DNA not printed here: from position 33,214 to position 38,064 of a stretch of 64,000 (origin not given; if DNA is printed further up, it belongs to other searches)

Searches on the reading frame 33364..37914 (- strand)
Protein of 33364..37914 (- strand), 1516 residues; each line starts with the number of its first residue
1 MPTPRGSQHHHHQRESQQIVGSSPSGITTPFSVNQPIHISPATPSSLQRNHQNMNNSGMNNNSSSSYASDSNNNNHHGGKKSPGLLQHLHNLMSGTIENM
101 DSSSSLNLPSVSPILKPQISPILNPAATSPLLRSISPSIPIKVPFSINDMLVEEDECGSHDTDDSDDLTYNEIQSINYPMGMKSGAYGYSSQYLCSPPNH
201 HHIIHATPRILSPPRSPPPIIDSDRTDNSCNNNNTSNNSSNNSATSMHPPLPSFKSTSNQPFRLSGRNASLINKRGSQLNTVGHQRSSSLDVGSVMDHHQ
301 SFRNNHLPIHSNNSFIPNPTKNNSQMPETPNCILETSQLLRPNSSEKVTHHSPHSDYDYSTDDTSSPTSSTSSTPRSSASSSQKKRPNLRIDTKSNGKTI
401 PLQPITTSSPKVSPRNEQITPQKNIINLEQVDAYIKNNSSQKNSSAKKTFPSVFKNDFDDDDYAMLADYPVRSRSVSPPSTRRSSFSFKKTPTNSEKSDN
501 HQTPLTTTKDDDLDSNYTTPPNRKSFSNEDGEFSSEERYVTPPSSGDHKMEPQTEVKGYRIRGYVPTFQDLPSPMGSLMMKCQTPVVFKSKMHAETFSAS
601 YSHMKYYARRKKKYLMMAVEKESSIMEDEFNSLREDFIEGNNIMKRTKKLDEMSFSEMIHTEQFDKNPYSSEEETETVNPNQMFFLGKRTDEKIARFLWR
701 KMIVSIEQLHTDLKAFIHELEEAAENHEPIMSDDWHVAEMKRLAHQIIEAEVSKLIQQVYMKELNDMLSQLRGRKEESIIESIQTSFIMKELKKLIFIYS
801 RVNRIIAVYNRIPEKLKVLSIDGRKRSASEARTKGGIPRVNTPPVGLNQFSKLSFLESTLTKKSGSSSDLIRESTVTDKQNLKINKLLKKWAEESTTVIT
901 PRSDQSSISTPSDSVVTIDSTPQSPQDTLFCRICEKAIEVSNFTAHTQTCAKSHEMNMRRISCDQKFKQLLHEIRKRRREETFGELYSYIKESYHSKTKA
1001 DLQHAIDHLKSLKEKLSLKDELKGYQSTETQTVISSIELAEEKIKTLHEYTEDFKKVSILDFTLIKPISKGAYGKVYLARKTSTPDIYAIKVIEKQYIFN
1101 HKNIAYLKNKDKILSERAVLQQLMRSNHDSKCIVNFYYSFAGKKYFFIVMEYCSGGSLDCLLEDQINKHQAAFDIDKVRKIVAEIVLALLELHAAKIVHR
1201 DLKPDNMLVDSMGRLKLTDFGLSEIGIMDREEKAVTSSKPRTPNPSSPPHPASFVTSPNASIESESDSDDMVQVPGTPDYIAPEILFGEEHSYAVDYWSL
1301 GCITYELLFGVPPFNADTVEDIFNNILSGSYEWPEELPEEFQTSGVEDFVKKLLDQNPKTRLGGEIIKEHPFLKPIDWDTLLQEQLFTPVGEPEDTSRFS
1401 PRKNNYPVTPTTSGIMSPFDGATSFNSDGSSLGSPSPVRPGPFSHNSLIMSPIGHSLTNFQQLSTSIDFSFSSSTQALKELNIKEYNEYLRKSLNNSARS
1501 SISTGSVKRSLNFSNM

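Call 16: search_protein_families(library=pfam, proteins=[window:33364-37914:-])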
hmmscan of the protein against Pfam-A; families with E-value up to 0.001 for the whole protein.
window:33364-37914:- (1516 aa): 3 families
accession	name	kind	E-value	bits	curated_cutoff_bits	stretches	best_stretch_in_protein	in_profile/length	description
PF00069.31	Pkinase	-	4.6e-56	190.6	31.7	2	1064-1226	3-148/263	Protein kinase domain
PF07714.23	PK_Tyr_Ser-Thr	-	3.1e-26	92.7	23.1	1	1063-1231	2-157/258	Protein tyrosine and serine/threonine kinase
PF03109.22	ABC1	-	2.9e-05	23.7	22.9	1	1147-1224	144-215/244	ABC1 atypical kinase-like domain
